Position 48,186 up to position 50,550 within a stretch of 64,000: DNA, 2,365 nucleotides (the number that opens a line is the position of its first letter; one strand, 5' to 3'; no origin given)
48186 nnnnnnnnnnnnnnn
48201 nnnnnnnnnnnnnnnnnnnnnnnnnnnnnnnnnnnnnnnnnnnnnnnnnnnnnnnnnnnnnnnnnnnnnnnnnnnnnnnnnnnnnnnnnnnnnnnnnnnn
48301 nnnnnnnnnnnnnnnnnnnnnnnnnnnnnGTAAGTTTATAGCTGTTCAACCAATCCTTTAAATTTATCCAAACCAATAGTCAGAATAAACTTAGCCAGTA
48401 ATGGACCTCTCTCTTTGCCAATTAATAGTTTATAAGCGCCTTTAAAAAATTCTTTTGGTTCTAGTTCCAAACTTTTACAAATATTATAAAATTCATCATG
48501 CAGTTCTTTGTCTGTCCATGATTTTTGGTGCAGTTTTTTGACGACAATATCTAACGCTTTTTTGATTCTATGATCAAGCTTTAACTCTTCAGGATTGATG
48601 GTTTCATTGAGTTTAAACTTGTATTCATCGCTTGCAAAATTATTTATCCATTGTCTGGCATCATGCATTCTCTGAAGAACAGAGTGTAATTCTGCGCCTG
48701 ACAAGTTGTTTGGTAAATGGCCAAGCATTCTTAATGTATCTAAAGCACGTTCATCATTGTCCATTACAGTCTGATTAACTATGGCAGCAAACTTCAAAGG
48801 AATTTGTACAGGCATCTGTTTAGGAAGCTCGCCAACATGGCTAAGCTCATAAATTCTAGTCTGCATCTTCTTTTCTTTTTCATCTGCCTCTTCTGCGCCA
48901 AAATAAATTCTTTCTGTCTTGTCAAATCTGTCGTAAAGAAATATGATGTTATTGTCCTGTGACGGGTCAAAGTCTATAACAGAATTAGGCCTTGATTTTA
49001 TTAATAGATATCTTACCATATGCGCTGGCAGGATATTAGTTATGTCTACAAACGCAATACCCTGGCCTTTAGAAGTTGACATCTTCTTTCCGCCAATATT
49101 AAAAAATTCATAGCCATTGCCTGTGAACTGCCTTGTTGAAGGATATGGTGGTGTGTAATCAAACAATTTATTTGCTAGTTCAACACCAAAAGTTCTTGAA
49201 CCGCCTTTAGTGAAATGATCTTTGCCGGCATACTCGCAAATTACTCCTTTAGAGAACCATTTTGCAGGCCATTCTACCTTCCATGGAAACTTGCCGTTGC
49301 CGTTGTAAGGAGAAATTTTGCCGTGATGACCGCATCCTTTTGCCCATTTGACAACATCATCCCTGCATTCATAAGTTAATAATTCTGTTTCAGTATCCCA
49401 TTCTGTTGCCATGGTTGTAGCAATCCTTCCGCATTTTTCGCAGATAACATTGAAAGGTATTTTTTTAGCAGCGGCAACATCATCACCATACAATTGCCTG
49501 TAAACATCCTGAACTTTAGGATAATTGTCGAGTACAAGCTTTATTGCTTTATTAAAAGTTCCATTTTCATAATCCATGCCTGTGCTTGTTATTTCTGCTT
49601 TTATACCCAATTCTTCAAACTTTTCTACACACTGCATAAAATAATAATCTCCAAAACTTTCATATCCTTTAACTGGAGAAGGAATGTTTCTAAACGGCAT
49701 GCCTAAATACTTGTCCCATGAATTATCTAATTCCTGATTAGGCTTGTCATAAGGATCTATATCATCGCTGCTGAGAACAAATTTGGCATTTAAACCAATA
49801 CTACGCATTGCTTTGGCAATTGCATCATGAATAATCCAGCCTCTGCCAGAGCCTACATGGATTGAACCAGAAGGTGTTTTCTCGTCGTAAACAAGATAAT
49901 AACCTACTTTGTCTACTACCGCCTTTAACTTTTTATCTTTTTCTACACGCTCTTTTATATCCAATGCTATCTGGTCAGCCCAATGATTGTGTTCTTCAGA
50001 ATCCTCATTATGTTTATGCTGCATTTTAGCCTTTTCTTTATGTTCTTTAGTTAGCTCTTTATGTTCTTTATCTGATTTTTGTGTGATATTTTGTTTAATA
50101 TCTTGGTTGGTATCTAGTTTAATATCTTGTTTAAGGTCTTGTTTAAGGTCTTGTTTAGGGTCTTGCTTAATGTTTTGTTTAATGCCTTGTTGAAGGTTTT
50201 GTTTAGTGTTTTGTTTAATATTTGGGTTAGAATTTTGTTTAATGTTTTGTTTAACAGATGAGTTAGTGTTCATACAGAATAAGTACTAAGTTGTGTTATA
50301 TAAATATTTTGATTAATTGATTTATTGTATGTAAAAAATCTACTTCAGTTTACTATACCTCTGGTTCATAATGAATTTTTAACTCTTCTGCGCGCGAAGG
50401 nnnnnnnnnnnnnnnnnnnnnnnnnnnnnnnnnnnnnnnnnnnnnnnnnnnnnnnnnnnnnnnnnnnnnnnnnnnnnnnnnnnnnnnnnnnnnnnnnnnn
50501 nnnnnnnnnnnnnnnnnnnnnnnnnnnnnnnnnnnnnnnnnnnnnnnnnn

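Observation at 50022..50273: Class I lysyl-tRNA synthetase carries a 12-bp tandem repeat array encoding about 14 [I/L]KQ[N/D] tetrapeptides upstream of its catalytic core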

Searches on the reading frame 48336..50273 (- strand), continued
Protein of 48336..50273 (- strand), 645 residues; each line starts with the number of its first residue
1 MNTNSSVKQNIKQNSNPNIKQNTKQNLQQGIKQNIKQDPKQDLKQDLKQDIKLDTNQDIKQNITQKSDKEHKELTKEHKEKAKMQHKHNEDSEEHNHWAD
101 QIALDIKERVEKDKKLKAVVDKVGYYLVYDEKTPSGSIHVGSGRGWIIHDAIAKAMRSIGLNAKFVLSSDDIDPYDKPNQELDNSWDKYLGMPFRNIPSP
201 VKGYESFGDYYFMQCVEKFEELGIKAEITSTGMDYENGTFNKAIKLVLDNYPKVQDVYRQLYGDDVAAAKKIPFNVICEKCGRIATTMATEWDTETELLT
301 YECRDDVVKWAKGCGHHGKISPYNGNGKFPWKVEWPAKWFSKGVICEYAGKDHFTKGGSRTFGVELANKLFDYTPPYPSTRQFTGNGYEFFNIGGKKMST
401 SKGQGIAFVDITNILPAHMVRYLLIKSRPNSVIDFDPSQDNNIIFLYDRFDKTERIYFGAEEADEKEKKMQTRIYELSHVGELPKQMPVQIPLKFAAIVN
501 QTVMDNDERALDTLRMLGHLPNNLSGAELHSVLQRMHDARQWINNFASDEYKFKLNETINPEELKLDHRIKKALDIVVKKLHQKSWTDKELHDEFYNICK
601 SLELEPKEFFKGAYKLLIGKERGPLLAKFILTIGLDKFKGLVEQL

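Call 13: find_encoding_contigs(protein=window:48336-50273:-, flank=3000, max_places=6)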
Protein window:48336-50273:- (645 aa): 24 contigs read that carry it; 6 places shown.
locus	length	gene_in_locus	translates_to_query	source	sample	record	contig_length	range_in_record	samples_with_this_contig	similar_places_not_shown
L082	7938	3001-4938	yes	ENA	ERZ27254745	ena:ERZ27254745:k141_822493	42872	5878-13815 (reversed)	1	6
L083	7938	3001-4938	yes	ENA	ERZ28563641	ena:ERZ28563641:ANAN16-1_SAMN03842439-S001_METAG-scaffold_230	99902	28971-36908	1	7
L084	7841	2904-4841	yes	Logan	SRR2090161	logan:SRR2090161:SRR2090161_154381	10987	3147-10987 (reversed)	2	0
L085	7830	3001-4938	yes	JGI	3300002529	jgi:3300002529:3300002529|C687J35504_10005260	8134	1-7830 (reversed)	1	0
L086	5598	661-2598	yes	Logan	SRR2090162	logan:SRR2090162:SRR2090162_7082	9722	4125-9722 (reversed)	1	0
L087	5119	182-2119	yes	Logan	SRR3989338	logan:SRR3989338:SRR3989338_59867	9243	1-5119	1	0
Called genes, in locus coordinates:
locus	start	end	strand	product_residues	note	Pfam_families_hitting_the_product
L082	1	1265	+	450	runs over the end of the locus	PF01136:Peptidase_U32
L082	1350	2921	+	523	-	PF04542:Sigma70_r2, PF04539:Sigma70_r3, PF04545:Sigma70_r4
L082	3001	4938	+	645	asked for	PF01406:tRNA-synt_1e (faint), PF01921:tRNA-synt_1f, PF09334:tRNA-synt_1g (faint)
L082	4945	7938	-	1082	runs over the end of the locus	PF13185:GAF_2, PF01590:GAF, PF13185:GAF_2, PF13492:GAF_3, PF01590:GAF, PF13185:GAF_2, PF00512:HisKA, PF02518:HATPase_c, +4 more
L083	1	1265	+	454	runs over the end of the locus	PF01136:Peptidase_U32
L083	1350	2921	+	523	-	PF04542:Sigma70_r2, PF04539:Sigma70_r3, PF04545:Sigma70_r4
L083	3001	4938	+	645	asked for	PF01406:tRNA-synt_1e (faint), PF01921:tRNA-synt_1f, PF09334:tRNA-synt_1g (faint)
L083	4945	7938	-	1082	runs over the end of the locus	PF13185:GAF_2, PF01590:GAF, PF13185:GAF_2, PF13492:GAF_3, PF01590:GAF, PF13185:GAF_2, PF00512:HisKA, PF02518:HATPase_c, +4 more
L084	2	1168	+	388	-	?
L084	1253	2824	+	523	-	PF04542:Sigma70_r2, PF04539:Sigma70_r3, PF04545:Sigma70_r4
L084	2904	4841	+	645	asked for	PF01406:tRNA-synt_1e (faint), PF01921:tRNA-synt_1f, PF09334:tRNA-synt_1g (faint)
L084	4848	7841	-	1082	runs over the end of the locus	PF13185:GAF_2, PF01590:GAF, PF13185:GAF_2, PF13492:GAF_3, PF01590:GAF, PF13185:GAF_2, PF00512:HisKA, PF02518:HATPase_c, +4 more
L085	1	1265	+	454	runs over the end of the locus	-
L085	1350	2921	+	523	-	PF04542:Sigma70_r2, PF04539:Sigma70_r3, PF04545:Sigma70_r4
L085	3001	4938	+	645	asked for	PF01406:tRNA-synt_1e (faint), PF01921:tRNA-synt_1f, PF09334:tRNA-synt_1g (faint)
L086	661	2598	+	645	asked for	PF01406:tRNA-synt_1e (faint), PF01921:tRNA-synt_1f, PF09334:tRNA-synt_1g (faint)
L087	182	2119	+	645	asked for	PF01406:tRNA-synt_1e (faint), PF01921:tRNA-synt_1f, PF09334:tRNA-synt_1g (faint)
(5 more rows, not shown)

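Call 16: list_cluster_members(proteins=[window:48336-50273:-, P0001])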
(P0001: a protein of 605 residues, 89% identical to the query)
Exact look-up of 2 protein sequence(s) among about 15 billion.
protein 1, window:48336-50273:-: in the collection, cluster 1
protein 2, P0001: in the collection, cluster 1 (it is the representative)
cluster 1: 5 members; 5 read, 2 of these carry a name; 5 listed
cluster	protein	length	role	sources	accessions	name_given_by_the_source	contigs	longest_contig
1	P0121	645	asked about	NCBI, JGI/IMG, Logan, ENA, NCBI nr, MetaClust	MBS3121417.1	lysine--tRNA ligase [Candidatus Woesearchaeota archaeon] | \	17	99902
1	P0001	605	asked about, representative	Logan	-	-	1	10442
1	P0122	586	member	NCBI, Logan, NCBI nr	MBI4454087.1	lysine--tRNA ligase [Candidatus Woesearchaeota archaeon]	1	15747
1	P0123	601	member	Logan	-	-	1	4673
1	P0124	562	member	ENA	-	-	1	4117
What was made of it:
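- NCBI names the exact protein as Woesearchaeota LysRS, MBS3121417.1 (call 16).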

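Call 19: find_encoding_contigs(protein=P0123, flank=2500, max_places=3)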
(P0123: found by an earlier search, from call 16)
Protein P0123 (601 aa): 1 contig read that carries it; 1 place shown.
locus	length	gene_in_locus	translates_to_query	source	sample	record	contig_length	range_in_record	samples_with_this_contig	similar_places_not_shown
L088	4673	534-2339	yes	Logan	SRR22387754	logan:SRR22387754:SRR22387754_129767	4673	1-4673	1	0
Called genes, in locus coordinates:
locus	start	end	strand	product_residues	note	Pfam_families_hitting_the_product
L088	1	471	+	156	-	?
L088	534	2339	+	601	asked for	PF09334:tRNA-synt_1g (faint), PF01921:tRNA-synt_1f, PF01406:tRNA-synt_1e (faint)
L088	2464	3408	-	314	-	-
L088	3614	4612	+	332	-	-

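Call 20: find_encoding_contigs(protein=P0124, flank=2500, max_places=3)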
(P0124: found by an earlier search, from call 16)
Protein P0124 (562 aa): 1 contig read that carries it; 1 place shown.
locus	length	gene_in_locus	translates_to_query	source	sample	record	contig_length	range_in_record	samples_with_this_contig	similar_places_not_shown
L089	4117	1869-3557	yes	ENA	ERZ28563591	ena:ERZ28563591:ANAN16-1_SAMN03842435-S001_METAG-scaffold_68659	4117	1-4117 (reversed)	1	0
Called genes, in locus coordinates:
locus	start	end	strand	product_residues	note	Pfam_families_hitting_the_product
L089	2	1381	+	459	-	?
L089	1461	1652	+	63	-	-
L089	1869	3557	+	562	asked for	PF01921:tRNA-synt_1f, PF01406:tRNA-synt_1e (faint), PF09334:tRNA-synt_1g (faint)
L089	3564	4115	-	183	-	?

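Call 38: search_solved_structures(query=window:48336-50273:-, show_alignments=1)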
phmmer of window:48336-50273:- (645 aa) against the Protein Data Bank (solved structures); distinct sequences matched with E-value up to 0.001: 2.
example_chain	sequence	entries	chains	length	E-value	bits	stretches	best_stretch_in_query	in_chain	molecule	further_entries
1irx_A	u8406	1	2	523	8.4e-70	239.3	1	97-633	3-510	lysyl-tRNA synthetase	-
2o5r_A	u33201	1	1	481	0.00024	23.1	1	560-642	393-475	Glutamyl-tRNA synthetase 1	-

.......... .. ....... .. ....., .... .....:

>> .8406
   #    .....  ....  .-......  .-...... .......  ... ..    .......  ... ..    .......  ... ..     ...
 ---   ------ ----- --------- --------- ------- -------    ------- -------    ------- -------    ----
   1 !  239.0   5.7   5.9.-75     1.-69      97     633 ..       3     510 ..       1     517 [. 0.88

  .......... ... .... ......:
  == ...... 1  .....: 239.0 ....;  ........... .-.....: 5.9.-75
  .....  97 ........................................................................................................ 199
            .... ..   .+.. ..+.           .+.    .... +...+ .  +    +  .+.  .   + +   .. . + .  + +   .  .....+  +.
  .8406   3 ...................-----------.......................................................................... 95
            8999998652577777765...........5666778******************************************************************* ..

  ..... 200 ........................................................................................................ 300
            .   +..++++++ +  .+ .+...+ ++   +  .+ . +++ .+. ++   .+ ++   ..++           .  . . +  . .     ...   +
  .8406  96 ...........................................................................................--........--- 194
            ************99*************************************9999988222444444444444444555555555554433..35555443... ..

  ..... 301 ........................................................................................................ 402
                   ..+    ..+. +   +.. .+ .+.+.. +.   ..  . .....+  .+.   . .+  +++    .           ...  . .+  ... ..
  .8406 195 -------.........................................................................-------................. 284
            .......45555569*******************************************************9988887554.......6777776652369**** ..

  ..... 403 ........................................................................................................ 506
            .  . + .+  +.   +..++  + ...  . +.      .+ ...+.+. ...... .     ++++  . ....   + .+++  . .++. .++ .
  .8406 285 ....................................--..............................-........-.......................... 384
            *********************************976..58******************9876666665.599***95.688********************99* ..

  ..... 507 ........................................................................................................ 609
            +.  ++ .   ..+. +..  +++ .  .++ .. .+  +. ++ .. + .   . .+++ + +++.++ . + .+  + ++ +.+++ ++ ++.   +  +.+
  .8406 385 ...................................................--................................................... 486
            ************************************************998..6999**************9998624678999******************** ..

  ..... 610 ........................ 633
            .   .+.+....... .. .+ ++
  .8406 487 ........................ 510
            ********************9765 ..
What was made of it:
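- On Class I lysyl-tRNA synthetase (PF01921 / TIGR00467 lysS_arch): The alignment to 1irx_A gives E=8.4e-70 (call 38).
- Closest known: Pyrococcus horikoshii class I LysRS. Same: The alignment covers residues 97-633 of the window protein (E=8e-70, call 38).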

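Call 45: predict_structure(alignment_id=A3)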
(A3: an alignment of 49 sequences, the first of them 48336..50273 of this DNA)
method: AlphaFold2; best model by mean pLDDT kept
length: 645 residues; sequences in the alignment: 49
mean_pLDDT: 85.6   pTM: 0.81
mean pLDDT of the five models: 85.6, 84.9, 84.4, 84.2, 83.9
residues with pLDDT >= 90: 472; 70-90: 72; 50-70: 10; < 50: 91
segments of 3 or more residues with pLDDT < 50: 1-77, 79-92
pLDDT, mean of each block of 10 residues (from residue 1): 31 33 33 35 34 34 42 46 37 75 98 96 97 91 92 98 98 93 94 97 96 95 97 98 98 98 95 97 98 98 96 97 97 96 96 92 97 96 93 80 72 90 94 89 95 97 94 96 92 94 89 91 89 93 91 91 88 96 92 97 96 95 93 93 93
secondary structure, 60 per line:
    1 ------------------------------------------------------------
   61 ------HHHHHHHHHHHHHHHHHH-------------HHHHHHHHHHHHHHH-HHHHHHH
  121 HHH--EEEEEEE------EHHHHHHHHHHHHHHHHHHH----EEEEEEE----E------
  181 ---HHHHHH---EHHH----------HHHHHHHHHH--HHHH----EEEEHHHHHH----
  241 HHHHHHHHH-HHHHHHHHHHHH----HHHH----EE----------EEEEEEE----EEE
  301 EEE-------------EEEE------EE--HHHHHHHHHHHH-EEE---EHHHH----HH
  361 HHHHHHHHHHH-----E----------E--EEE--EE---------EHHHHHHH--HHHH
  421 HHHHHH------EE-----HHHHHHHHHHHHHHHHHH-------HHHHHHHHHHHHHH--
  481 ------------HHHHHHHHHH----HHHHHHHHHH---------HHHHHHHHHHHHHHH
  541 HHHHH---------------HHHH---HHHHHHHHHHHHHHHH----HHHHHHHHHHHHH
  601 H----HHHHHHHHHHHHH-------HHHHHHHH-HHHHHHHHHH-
elements in order: H67-84 H98-112 H114-123 E126-132 H140-158 E163-169 H184-189 H207-216 H219-222 E227-230 H231-236 H241-249 H251-262 H267-270 E287-293 E298-303 E317-320 H331-342 E344-346 H351-354 H359-371 E391-393 H408-414 H417-426 H440-457 H465-478 H493-502 H507-516 H526-545 H561-564 H568-583 H588-601 H606-618 H626-633 H635-644
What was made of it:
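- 50076..50255 (-): The 12-bp tandem array: 15 in-frame units encoding x-K-Q-N/D tetrapeptides (residues 7-66). It includes a 32-nt perfectly periodic stretch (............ x2.7) in units 9-11. AlphaFold gives pLDDT 31-35 and no secondary structure here (call 45).
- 48336..49985 (-): Class I LysRS catalytic core and anticodon-binding domain (residues 97-645, plus the stop codon). PDB 1irx_A residue 3 aligns to residue 97 (call 38). pLDDT is above 90 (call 45).
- On Class I lysyl-tRNA synthetase (PF01921 / TIGR00467 lysS_arch): The AlphaFold core has pLDDT above 90 (call 45).
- On Eukaryote-type appended tRNA-binding N-terminal extension of aaRS: This is a prediction only. pLDDT is 31-46 for residues 1-92, with no secondary structure in residues 1-66 (call 45).
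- pLDDT is 31-46 for residues 1-92, against above 90 for the core (call 45). AlphaFold predicts the tail to be disordered (call 45). It is a flexible polar tail with a short predicted helix at residues 67-84 (call 45).
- Tried and rejected: AlphaFold gives no helix in the repeats (call 45), and the charge pattern does not give i/i+4 salt bridges (read from the sequence).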

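Call 57: search_protein_families(library=pfam, proteins=[P0026, P0048, P0099], max_evalue=0.01)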
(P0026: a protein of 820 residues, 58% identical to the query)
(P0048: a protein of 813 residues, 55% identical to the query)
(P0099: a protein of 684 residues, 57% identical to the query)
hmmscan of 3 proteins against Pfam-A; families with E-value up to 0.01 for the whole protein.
P0026 (820 aa): 5 families
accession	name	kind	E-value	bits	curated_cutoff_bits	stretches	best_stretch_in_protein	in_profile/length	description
PF01921.24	tRNA-synt_1f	-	6.7e-82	275.7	27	1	273-656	1-359/360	tRNA synthetases class I (K)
PF03483.22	B3_4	-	1.2e-23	84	29.3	1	64-194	2-129/174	B3/4 domain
PF09334.17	tRNA-synt_1g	-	5.8e-09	35.6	20.1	1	562-606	317-361/391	tRNA synthetases class I (M)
PF01406.26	tRNA-synt_1e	-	1.6e-06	28.1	27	0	565-611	246-292/301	tRNA synthetases class I (C) catalytic domain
PF19269.4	Anticodon_2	-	4.4e-05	24.4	23.6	1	724-813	44-134/141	Anticodon binding domain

P0048 (813 aa): 4 families
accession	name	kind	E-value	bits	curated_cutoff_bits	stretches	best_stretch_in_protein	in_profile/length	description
PF01921.24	tRNA-synt_1f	-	1.4e-91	307.6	27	1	272-653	2-359/360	tRNA synthetases class I (K)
PF03483.22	B3_4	-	1.6e-26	93.4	29.3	1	64-193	2-129/174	B3/4 domain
PF09334.17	tRNA-synt_1g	-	6.9e-07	28.8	20.1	1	561-604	318-361/391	tRNA synthetases class I (M)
PF01406.26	tRNA-synt_1e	-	7.2e-05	22.7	27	0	309-352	20-61/301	tRNA synthetases class I (C) catalytic domain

P0099 (684 aa): 4 families
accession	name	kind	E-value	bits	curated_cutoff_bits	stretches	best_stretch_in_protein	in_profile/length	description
PF01921.24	tRNA-synt_1f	-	3.2e-86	289.9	27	1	9-393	1-359/360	tRNA synthetases class I (K)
PF01588.26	tRNA_bind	-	6.2e-30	103.6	27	1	588-682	1-96/96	Putative tRNA binding domain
PF09334.17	tRNA-synt_1g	-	2.7e-08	33.4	20.1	1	301-344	318-361/391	tRNA synthetases class I (M)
PF01406.26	tRNA-synt_1e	-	0.0021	17.9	27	0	303-349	246-292/301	tRNA synthetases class I (C) catalytic domain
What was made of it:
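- Closest known: Woesearchaeota class I LysRS variants fused to B3/4. Different: The window's tail is repetitive, matches no family and is predicted to be unstructured (calls 45, 57).
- Sister lineages attach true tRNA-related domains to the same enzyme (call 57).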

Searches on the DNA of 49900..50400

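Call 54: search_rna_families(source=window, start=49900, end=50400, threshold=evalue, max_evalue=1)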
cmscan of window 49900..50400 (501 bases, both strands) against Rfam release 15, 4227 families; matches with E-value up to 1: 1.
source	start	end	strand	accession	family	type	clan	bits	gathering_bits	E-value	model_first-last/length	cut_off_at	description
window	49994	50048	-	RF01306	sR52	Gene; snRNA; snoRNA; CD-box;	-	16.8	50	0.41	1-60/60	no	Small nucleolar RNA sR52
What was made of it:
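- Tried and rejected: In permissive mode it gives only a 16.8-bit sR52 match at E=0.41, which I treat as chance (call 54).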
